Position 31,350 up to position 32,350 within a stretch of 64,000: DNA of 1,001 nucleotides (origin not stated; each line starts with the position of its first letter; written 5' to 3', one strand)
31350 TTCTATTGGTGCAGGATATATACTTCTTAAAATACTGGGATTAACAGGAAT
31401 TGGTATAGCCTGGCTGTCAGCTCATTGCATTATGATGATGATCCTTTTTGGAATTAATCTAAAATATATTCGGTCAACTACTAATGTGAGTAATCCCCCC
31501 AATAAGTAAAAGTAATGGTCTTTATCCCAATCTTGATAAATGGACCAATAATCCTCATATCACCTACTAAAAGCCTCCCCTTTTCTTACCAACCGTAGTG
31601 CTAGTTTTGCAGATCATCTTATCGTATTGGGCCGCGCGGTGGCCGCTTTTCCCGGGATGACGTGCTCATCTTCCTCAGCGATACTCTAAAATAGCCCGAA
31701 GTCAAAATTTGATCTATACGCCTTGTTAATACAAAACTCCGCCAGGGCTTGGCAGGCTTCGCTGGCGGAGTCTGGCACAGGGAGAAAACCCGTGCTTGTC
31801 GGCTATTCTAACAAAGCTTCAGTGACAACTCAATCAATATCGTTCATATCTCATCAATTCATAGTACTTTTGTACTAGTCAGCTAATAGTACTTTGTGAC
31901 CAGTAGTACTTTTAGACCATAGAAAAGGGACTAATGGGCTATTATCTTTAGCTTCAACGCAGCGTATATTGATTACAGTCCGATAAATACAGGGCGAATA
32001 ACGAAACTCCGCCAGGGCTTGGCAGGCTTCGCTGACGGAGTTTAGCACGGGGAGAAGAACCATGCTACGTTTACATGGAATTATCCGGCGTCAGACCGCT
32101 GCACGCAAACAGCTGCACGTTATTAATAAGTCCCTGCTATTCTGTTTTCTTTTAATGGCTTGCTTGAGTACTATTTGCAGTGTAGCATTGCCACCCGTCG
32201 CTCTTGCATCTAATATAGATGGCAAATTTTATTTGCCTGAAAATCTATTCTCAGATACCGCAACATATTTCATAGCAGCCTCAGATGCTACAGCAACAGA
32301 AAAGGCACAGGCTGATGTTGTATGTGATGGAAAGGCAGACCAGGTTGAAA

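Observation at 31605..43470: Excisionase-family HTH gene plus a conserved palindromic leader module is duplicated and brackets the low-GC cassette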

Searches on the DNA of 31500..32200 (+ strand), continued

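Call 42: search_with_rna_model(model_id=R2, sources=[window, L005, L007, L008, L011, L013, L014, L015, L016, L017, L018, L019, L020, L021, L022, L023, L024, L025, L026, L027, L028, L029, L030, L031, L032, L033, L034, L035, L036, L037, L038, L039, L040, L041, L042, L043, L044, L045, L046, L047, L048, L049, L050, L051, L052, L053, L054, L055, L056, L057, L058, L059, L060, L061, L062, L063, L064, L065, L066, L067, L068, L069, L070, L071, L072, L073, L074, L075, L076, L077, L078, L079, L080, L081, L082, L083, L084], max_evalue=1)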
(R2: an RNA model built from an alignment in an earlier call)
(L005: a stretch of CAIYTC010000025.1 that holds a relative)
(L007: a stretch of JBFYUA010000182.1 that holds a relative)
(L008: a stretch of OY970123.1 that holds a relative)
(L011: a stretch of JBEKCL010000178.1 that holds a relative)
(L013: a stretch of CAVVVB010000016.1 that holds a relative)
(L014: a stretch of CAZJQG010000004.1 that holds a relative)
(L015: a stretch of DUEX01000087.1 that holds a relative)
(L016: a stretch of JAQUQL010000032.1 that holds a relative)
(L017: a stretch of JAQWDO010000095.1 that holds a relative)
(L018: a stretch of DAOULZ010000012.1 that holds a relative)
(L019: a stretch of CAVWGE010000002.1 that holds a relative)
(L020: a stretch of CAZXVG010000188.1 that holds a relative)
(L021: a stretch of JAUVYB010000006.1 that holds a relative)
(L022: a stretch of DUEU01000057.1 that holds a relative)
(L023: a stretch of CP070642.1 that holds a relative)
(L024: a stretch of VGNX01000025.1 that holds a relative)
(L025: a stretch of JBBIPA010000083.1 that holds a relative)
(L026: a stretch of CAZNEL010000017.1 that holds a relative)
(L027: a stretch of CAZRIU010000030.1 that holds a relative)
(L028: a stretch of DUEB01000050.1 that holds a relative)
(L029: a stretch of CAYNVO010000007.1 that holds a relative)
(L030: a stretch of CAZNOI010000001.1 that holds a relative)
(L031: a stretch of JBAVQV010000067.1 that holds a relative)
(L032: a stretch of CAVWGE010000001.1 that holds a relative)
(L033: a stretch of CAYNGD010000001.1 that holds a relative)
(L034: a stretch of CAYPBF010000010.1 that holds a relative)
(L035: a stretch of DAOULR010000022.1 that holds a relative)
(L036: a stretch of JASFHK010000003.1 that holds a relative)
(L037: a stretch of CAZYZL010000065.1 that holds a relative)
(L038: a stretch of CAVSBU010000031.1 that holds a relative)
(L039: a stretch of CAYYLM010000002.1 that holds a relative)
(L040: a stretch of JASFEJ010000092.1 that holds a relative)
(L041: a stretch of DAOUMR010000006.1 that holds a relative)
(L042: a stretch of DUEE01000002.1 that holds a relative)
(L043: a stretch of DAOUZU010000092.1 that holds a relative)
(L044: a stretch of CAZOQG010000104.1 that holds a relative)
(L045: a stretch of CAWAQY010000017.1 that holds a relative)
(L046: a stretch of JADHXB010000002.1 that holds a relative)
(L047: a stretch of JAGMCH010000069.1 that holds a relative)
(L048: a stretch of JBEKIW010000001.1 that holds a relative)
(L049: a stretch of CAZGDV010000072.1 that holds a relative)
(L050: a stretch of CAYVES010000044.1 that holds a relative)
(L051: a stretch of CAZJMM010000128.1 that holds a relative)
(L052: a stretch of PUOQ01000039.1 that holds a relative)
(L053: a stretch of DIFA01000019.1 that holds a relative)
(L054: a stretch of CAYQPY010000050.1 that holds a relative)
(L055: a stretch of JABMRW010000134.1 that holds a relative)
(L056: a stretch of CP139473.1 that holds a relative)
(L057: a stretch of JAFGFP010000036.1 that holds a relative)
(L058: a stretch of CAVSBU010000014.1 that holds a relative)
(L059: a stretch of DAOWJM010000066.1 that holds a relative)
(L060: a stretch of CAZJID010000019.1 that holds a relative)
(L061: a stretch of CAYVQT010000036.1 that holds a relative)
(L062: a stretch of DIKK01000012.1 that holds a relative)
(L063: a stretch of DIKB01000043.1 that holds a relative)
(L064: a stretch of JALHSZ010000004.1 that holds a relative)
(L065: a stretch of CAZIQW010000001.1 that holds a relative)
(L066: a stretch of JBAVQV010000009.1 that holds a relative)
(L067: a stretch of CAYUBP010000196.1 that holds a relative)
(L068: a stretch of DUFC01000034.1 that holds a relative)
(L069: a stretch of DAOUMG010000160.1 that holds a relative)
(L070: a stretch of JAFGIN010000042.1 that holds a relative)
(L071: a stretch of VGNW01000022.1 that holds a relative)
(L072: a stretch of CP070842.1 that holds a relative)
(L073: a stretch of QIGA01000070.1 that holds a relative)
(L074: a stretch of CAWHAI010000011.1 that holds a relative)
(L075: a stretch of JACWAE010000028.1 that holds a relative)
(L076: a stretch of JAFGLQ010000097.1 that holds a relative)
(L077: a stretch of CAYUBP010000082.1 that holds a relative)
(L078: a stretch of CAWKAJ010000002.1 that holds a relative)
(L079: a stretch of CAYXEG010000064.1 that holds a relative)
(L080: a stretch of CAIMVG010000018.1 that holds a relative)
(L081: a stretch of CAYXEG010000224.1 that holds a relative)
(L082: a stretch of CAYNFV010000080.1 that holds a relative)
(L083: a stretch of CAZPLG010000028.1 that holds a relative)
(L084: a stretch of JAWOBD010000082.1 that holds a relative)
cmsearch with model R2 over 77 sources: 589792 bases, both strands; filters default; matches with E-value up to 1: 12.
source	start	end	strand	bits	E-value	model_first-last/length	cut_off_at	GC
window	31730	31801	+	94.3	5.1e-25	1-72/72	no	0.61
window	43344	43415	+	89.1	1.8e-23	1-72/72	no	0.6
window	32000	32071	+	84.8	3.4e-22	1-72/72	no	0.57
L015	2823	2893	+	67.9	3.3e-17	1-72/72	no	0.61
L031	1966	2038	-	66.9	6.6e-17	1-72/72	no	0.58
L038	3705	3777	-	66.9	6.6e-17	1-72/72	no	0.58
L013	3678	3748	-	64.8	2.7e-16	1-72/72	no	0.63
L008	7332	7405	-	53.5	6e-13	1-72/72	no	0.57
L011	3619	3677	-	44.5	2.6e-10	1-72/72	no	0.46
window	31710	31777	-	22.2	0.0011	1-72/72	no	0.54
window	31985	32047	-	18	0.018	1-72/72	no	0.54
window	43324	43391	-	15.5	0.097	1-72/72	no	0.5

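Call 53: search_with_rna_model(model_id=R2, sources=[L096, L097, L098, L099, L100, L101, L102, L103, L104, L105, L106, L107, L108, L109, L110, L111, L112, L113, L114, L115, L116], max_evalue=1)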
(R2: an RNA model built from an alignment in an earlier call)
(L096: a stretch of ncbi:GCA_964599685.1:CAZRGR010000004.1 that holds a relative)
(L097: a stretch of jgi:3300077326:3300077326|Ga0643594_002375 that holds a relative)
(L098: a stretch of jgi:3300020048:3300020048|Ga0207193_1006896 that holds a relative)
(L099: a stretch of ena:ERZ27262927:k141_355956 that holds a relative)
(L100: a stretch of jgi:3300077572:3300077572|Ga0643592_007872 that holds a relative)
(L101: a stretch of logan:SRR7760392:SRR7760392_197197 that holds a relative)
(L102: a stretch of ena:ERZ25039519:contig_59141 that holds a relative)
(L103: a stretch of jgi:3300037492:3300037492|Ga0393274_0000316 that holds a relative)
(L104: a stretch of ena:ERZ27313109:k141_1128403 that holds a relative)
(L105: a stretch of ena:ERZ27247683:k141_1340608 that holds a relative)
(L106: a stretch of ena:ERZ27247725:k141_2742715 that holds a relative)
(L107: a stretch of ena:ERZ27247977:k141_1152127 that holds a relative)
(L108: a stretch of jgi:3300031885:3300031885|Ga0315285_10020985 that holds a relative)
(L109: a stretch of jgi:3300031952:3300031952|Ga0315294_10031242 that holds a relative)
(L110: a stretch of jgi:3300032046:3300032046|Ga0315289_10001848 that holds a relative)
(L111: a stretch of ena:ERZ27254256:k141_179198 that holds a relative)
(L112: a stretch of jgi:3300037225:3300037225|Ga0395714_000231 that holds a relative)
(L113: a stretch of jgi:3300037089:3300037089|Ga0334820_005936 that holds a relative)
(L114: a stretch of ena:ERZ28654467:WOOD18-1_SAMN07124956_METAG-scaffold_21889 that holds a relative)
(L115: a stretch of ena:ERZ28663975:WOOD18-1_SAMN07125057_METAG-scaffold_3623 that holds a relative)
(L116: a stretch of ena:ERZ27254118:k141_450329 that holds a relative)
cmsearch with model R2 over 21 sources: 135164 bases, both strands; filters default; matches with E-value up to 1: 15.
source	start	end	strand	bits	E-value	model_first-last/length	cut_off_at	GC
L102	6229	6300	+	94.4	1.1e-25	1-72/72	no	0.61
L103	1203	1274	+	92.3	4.5e-25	1-72/72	no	0.58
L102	6525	6596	+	91.6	7.6e-25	1-72/72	no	0.56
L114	1287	1358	-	90.7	1.4e-24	1-72/72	no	0.61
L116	1060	1131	-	90.7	1.4e-24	1-72/72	no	0.61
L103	1499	1570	+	79.6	2.6e-21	1-72/72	no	0.56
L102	6209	6276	-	22.6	0.00018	1-72/72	no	0.53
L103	1197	1250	-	19.1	0.002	1-72/72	no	0.54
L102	6510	6572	-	17.6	0.0054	1-72/72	no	0.54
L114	1311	1393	+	16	0.017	1-72/72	no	0.51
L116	1084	1166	+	16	0.017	1-72/72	no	0.51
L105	1260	1321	+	11.1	0.46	1-72/72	no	0.5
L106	1260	1321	+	11.1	0.46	1-72/72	no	0.5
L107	1036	1097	+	11.1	0.46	1-72/72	no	0.5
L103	1484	1546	-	10.6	0.63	1-72/72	no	0.56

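Call 72: search_with_rna_model(model_id=R2, sources=[window, L006, L009, L010, L094, L086, L087, L031, L013, L015, L011, L008, L102, L103, L114], max_evalue=0.000001, make_alignment=true)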
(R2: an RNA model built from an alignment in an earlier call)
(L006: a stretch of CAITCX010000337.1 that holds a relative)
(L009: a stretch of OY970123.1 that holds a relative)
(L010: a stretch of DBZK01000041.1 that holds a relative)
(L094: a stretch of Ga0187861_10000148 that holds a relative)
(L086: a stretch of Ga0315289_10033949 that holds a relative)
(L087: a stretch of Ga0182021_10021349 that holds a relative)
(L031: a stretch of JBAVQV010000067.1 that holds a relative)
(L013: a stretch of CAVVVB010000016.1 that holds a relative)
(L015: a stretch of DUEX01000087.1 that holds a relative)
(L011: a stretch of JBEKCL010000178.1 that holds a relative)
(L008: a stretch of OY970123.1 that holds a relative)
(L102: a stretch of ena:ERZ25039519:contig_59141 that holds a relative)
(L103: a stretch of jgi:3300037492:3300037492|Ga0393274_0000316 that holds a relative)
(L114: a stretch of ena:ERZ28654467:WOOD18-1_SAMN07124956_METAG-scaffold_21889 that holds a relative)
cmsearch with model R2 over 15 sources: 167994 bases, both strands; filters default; matches with E-value up to 0.000001: 23.
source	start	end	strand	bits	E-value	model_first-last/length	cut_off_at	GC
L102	6229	6300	+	94.4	1.3e-25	1-72/72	no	0.61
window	31730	31801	+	94.3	1.5e-25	1-72/72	no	0.61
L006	1593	1664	+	93.5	2.5e-25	1-72/72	no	0.56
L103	1203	1274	+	92.3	5.7e-25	1-72/72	no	0.58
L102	6525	6596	+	91.6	9.5e-25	1-72/72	no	0.56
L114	1287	1358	-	90.7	1.8e-24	1-72/72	no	0.61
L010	4233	4304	+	90.1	2.5e-24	1-72/72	no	0.62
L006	1888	1959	+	89.5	3.9e-24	1-72/72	no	0.57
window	43344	43415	+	89.1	5.2e-24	1-72/72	no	0.6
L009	4217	4288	+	89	5.5e-24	1-72/72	no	0.65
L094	10015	10086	+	88.1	9.7e-24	1-72/72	no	0.58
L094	10311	10382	+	85.6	5.5e-23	1-72/72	no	0.54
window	32000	32071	+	84.8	9.7e-23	1-72/72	no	0.57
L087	3764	3833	-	81.9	6.8e-22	1-72/72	no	0.57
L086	6056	6127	-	81.6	8.3e-22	1-72/72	no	0.58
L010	4530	4601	+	80.6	1.6e-21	1-72/72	no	0.57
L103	1499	1570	+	79.6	3.2e-21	1-72/72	no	0.56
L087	2782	2853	-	76.6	2.6e-20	1-72/72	no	0.58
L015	2823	2893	+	67.9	9.3e-18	1-72/72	no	0.61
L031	1966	2038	-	66.9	1.9e-17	1-72/72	no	0.58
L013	3678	3748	-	64.8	7.8e-17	1-72/72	no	0.63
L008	7332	7405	-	53.5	1.7e-13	1-72/72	no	0.57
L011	3619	3677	-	44.5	7.4e-11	1-72/72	no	0.46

Alignment A6: 23 matches aligned to the model, 78 columns, each read 5' to 3' on its own strand. Consensus structure (alignment columns), stored with it:
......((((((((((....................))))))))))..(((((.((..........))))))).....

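Call 79: search_with_rna_model(model_id=R2, sources=[L117, L118, L119, L120, L121, L122, L123, L124], max_evalue=1, show_alignments=4)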
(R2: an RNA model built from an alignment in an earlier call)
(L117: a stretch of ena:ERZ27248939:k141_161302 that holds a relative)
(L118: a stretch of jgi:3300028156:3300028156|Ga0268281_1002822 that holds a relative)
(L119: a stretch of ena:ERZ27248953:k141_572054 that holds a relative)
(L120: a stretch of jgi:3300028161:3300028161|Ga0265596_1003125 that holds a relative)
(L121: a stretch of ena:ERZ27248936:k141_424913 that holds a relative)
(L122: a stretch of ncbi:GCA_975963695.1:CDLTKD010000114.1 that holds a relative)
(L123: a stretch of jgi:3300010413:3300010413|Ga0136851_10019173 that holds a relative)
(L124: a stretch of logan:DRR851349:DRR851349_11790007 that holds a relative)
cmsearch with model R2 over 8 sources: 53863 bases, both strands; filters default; matches with E-value up to 1: 0.
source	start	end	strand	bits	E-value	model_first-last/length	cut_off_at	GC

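Call 86: search_with_rna_model(model_id=R2, sources=[L125, L126, L127, L128, L129], max_evalue=1, show_alignments=8)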
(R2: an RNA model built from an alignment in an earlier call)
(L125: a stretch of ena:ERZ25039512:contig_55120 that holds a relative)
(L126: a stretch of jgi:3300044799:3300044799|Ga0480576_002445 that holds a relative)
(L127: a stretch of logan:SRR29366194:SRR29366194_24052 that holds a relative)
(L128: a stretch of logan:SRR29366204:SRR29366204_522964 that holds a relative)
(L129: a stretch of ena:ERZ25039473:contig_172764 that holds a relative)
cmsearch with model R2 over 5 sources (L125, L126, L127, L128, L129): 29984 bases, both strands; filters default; matches with E-value up to 1: 11.
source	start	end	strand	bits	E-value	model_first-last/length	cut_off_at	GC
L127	1538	1609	+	85.7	8.9e-24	1-72/72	no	0.56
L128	286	357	+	85.7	8.9e-24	1-72/72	no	0.56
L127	1134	1205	+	79.6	5.9e-22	1-72/72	no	0.61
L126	2939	3010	+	68.1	1.5e-18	1-72/72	no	0.62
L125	2937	3010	+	53.5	3.1e-14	1-72/72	no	0.57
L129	2890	2963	+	53.3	3.5e-14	1-72/72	no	0.59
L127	1130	1181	-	15.5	0.0052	1-72/72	no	0.58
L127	1534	1585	-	14.1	0.013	1-72/72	no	0.54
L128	282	333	-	14.1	0.013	1-72/72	no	0.54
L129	2129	2195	+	9.5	0.29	1-72/72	no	0.45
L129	2882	2939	-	9.3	0.34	1-72/72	no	0.55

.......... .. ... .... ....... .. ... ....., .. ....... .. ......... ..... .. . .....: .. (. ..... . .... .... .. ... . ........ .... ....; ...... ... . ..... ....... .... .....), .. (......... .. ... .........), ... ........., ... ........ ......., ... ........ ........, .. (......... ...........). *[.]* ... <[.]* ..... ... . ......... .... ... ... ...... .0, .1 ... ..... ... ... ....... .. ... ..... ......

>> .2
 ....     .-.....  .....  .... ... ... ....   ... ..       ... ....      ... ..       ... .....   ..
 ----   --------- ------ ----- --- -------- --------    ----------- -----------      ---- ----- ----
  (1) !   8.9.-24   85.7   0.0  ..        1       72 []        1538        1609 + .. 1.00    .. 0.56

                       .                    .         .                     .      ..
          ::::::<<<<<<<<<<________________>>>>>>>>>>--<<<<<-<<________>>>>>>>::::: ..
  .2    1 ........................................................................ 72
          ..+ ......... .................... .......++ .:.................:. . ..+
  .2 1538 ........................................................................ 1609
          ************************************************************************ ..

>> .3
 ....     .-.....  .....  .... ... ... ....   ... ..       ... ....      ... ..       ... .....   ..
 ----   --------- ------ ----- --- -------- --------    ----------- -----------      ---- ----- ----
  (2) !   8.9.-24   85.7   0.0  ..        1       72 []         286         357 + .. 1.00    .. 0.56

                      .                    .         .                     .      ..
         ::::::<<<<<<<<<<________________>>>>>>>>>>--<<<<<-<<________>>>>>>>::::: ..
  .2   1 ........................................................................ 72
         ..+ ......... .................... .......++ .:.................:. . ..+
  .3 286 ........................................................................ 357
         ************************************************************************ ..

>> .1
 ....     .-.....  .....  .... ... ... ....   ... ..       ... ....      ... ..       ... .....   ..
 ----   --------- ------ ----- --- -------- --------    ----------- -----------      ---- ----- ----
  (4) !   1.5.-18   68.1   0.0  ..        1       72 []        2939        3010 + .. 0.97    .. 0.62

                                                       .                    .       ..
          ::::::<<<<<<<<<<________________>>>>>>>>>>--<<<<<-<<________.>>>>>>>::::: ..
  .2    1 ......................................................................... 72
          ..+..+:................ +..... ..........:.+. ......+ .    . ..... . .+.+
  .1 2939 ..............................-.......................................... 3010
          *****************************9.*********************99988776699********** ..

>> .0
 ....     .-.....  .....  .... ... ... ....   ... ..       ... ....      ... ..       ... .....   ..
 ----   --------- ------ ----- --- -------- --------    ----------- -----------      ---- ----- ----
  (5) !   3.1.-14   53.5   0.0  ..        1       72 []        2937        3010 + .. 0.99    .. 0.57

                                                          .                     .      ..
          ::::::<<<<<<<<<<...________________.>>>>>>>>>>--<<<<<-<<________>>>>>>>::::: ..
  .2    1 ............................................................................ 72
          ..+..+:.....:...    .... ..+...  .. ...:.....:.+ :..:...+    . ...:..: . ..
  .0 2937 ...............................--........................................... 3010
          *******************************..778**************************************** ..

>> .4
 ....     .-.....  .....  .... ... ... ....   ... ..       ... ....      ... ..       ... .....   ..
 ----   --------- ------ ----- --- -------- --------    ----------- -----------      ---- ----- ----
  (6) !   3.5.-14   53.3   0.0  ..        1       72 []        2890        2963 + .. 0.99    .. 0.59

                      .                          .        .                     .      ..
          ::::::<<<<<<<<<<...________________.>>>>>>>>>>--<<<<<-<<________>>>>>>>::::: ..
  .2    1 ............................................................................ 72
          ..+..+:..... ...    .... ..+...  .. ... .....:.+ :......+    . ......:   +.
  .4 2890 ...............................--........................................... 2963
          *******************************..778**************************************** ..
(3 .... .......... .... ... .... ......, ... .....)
